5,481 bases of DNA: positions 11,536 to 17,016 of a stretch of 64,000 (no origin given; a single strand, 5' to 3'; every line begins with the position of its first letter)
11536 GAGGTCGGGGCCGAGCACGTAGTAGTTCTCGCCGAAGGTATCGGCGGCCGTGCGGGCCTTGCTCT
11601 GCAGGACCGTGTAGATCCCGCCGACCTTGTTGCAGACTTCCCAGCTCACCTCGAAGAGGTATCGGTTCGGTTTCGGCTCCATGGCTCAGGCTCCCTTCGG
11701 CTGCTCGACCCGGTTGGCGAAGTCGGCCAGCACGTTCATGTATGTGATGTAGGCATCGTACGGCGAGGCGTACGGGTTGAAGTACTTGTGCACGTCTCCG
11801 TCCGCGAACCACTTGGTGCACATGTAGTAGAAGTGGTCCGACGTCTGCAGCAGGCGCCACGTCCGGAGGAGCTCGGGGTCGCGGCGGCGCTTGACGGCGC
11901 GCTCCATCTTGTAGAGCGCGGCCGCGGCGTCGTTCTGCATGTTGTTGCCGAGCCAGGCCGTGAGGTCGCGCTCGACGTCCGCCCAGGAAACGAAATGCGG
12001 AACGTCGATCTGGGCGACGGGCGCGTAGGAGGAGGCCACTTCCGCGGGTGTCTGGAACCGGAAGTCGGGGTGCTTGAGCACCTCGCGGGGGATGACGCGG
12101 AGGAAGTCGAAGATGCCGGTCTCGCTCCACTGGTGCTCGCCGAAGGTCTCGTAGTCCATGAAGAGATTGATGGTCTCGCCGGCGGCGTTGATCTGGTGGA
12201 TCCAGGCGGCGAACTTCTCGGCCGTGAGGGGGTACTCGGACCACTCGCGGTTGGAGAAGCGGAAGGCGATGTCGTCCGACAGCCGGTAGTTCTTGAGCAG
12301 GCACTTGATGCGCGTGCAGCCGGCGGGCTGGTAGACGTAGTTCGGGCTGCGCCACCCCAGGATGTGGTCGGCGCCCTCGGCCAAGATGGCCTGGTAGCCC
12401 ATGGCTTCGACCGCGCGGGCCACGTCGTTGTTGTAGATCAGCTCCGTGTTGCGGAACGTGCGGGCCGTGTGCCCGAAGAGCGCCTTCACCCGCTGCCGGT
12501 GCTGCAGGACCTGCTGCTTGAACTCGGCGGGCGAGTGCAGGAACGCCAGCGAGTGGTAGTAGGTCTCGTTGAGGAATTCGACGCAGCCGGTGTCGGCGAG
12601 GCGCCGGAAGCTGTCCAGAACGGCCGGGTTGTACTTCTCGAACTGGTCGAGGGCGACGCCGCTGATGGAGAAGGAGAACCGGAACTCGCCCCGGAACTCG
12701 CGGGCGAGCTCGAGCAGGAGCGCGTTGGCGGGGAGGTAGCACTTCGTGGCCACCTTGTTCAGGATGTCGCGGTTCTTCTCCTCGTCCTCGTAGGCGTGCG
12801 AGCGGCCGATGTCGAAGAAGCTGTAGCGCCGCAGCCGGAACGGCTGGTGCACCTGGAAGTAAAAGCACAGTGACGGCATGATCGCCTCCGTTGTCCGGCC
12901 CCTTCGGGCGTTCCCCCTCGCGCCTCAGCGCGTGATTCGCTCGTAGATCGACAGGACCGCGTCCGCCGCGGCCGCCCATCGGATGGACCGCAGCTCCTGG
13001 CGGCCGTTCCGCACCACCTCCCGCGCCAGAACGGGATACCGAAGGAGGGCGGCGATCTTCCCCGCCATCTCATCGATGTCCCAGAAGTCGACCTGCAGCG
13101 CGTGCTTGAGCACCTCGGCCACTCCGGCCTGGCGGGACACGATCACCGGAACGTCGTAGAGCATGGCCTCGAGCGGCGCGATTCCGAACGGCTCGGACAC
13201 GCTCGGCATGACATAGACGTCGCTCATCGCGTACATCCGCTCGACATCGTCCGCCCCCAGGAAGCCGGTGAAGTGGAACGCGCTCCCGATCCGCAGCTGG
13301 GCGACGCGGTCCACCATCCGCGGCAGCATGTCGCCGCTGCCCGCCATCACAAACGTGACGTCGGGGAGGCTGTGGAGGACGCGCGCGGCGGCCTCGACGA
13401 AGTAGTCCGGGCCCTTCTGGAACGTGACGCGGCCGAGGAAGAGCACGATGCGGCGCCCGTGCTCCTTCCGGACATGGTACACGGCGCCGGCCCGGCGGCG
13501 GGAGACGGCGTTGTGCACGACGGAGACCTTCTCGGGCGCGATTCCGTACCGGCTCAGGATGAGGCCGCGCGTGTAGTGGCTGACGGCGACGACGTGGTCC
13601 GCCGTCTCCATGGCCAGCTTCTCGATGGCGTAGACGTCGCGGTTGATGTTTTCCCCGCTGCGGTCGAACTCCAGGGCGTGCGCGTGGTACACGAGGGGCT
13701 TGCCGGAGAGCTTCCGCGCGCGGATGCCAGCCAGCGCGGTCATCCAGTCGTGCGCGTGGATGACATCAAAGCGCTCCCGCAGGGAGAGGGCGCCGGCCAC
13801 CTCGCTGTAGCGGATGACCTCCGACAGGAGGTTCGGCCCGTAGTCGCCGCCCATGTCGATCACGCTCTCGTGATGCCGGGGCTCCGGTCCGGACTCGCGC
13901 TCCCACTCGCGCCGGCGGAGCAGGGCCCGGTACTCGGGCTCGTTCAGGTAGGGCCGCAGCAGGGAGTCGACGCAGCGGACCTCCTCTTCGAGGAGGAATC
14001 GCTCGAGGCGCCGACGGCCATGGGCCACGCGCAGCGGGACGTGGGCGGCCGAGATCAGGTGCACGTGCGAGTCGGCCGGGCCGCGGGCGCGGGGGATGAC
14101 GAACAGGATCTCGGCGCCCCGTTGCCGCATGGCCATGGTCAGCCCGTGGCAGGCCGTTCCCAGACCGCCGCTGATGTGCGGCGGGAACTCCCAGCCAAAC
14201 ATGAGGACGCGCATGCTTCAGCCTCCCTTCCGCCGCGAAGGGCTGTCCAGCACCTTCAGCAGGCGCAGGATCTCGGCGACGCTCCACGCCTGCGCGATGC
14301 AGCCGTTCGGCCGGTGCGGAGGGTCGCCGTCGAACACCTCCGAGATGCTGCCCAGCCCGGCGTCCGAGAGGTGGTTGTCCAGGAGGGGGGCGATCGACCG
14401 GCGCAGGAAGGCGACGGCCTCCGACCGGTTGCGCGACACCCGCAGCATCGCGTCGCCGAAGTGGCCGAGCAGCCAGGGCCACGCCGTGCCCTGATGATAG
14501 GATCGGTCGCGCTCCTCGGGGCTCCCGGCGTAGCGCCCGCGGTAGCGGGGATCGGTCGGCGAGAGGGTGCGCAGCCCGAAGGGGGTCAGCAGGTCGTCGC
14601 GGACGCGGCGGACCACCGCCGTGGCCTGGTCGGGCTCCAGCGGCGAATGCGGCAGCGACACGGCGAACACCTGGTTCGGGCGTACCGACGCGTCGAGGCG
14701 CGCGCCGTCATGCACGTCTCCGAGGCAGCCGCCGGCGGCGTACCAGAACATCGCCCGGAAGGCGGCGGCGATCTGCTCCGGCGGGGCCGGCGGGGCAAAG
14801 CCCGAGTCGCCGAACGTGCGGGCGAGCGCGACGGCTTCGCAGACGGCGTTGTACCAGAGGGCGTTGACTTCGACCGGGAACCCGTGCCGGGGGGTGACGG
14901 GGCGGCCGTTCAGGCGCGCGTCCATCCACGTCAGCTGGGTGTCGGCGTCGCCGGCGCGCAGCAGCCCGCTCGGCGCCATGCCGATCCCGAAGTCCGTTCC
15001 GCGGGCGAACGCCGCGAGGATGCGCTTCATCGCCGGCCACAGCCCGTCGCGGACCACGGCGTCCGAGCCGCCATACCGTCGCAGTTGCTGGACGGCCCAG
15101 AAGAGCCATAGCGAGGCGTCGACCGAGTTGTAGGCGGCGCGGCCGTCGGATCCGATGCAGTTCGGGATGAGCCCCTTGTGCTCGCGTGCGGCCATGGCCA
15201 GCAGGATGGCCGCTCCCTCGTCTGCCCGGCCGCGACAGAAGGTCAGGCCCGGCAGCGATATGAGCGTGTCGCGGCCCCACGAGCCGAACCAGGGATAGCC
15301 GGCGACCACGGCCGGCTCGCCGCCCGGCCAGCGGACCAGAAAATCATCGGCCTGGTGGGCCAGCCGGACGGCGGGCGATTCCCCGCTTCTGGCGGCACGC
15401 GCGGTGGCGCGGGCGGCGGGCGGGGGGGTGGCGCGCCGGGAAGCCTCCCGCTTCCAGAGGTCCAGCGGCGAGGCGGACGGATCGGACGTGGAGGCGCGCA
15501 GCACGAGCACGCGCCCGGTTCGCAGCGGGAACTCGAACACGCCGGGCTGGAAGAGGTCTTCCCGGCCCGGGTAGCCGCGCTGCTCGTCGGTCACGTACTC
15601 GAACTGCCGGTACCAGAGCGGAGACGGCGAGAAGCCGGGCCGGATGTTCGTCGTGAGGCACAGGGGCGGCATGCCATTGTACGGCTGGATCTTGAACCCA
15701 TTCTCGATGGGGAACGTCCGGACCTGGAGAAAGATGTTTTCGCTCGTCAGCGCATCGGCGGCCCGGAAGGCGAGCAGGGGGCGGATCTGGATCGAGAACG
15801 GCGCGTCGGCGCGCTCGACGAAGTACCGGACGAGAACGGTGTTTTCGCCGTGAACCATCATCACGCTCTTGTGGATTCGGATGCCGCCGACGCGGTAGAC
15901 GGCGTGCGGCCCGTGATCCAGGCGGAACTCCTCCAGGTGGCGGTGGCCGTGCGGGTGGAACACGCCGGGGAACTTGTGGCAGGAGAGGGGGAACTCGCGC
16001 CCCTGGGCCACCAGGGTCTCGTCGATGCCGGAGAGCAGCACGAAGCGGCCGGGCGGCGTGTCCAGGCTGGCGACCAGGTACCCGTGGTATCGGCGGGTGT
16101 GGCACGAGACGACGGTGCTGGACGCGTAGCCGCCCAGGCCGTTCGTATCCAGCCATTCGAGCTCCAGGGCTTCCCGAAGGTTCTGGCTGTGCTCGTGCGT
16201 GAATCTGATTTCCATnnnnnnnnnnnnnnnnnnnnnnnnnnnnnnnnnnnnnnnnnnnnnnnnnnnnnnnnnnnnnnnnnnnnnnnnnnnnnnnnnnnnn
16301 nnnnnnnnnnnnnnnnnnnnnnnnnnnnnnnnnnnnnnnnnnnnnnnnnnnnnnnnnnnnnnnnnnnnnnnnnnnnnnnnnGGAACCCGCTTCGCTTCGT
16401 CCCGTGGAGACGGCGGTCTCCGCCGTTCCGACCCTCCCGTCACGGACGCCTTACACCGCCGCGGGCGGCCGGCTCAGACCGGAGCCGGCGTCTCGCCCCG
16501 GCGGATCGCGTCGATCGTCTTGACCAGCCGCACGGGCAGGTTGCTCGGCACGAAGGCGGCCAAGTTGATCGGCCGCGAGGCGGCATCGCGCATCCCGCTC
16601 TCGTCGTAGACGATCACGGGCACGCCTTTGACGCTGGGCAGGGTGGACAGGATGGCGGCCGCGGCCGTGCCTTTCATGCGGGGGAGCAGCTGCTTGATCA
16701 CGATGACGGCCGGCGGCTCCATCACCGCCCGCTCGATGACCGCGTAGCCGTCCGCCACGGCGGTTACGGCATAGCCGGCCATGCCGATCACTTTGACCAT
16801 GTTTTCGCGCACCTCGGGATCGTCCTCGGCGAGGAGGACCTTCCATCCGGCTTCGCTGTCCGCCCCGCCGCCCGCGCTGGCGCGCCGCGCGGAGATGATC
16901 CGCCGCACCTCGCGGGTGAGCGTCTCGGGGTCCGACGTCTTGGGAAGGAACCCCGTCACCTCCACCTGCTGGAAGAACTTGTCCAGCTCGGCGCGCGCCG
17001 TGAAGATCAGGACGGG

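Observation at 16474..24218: A six-gene, 7.7-kb signalling operon built from duplicated RR + REC-kinase modules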

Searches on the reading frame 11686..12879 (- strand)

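Call 11: search_protein_families(library=pfam, proteins=[window:11686-12879:-], max_evalue=0.001)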
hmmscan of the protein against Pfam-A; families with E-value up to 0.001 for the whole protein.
window:11686-12879:- (397 aa): 2 families
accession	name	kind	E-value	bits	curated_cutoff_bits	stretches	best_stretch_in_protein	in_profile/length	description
PF03065.20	Glyco_hydro_57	-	9.1e-77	258.7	21.2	1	6-294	2-291/291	Glycosyl hydrolase family 57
PF01522.26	Polysacc_deac_1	-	1.3e-07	32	23.1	1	89-164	49-123/124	Polysaccharide deacetylase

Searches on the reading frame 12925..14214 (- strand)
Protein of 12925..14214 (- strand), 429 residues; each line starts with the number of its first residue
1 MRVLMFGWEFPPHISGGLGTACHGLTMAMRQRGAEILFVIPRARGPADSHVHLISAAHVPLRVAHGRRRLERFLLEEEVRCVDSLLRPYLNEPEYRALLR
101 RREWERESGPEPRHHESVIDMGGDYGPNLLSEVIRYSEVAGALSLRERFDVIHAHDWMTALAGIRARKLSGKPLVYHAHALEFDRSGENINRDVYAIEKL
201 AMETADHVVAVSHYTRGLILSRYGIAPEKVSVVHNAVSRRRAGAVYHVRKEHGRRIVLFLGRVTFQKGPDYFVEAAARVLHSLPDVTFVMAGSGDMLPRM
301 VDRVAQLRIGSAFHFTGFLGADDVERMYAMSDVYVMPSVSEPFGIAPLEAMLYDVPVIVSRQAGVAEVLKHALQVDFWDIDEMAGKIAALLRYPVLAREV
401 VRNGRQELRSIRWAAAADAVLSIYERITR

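Call 11: search_protein_families(library=pfam, proteins=[window:12925-14214:-], max_evalue=0.001)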
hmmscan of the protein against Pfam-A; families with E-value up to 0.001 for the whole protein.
window:12925-14214:- (429 aa): 7 families
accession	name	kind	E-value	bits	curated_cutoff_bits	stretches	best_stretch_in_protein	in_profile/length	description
PF00534.26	Glycos_transf_1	-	9.8e-34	116.8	26.4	1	250-406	11-171/172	Glycosyl transferases group 1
PF13692.12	Glyco_trans_1_4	-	1.9e-29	103.2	27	1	255-392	2-141/142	Glycosyl transferases group 1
PF13439.12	Glyco_transf_4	-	2.6e-24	86.6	28.5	1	133-238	57-167/170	Glycosyltransferase Family 4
PF13579.12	Glyco_trans_4_4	-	1.3e-17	65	29.7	1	16-235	1-157/158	Glycosyl transferase 4-like domain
PF20706.3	GT4-conflict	-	2.6e-17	63.3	26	1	195-422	137-356/385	Family 4 Glycosyltransferase in conflict systems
PF08323.17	Glyco_transf_5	-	4.2e-17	63.1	22.7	1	2-221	1-226/239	Starch synthase catalytic domain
PF13524.12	Glyco_trans_1_2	-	1.2e-05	25.8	25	1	281-410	10-132/144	Glycosyl transferase-like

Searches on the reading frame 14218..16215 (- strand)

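Call 11: search_protein_families(library=pfam, proteins=[window:14218-16215:-], max_evalue=0.001)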
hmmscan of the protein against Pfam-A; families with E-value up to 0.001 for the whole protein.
window:14218-16215:- (665 aa): 3 families
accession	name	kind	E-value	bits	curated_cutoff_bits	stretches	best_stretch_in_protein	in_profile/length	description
PF06202.20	GDE_C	-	6.2e-109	364.7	21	1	289-651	3-367/367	Amylo-alpha-1,6-glucosidase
PF12439.13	GDE_N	-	5.3e-75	252.1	27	1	20-235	2-216/219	Glycogen debranching enzyme N terminal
PF22422.2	MGH1-like_GH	-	2e-06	28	27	1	346-608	37-325/356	Mannosylglycerate hydrolase MGH1-like glycoside hydrolase domain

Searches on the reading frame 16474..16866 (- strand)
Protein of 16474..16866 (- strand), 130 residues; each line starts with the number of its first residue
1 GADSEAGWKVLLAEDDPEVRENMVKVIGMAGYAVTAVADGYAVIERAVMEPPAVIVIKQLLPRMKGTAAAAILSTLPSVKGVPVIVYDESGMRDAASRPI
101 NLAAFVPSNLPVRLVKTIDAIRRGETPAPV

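Call 45: search_protein_families(library=pfam, proteins=[window:16477-16848:-], max_evalue=10)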
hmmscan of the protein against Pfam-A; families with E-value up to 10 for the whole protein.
seq(124 aa): 2 families
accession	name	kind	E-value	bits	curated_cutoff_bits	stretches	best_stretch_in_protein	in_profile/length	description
PF00072.30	Response_reg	-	2.6e-10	40.9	30.2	1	4-96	1-91/111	Response regulator receiver domain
PF06490.17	FleQ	-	0.047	14.5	22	1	3-115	1-103/108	Flagellar regulatory protein FleQ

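Call 86: search_protein_representatives(protein=window:16474-16866:-)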
Query: 130 residues. Proteins with E-value up to 0.001 (for the whole library): 12799; up to 1e-10: 404; up to 1e-30: 0. The best 150 are listed.
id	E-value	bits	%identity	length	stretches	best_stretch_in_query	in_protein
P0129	2.2e-26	108.6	33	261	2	6-127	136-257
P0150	3.0e-24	101.7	31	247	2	6-121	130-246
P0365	7.9e-24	100.4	28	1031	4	9-89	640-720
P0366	1.7e-21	92.8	32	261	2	3-111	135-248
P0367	6.6e-21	90.9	28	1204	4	6-94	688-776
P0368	2.6e-20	89.0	31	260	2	8-119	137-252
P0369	1.2e-19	86.9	33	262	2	9-116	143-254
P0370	1.7e-19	86.3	34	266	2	9-119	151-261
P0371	3.9e-19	85.2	28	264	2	7-94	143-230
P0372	4.2e-19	85.1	34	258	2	5-103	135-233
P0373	5.5e-19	84.7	31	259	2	7-95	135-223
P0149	1.6e-18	83.3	26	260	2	8-129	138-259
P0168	3.2e-18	82.2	28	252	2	4-119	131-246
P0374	4.1e-18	81.9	32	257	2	10-103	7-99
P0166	6.0e-18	81.4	31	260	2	9-129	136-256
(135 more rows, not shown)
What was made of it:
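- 16498..16845 (-): G6 pseudo-receiver domain (residues ~138-253). K188 occupies the acceptor position; the T and K signature residues are absent, and helix 4 is missing in the model. About a third of the best 150 are 245-285-aa proteins matched in their second half (call 86).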
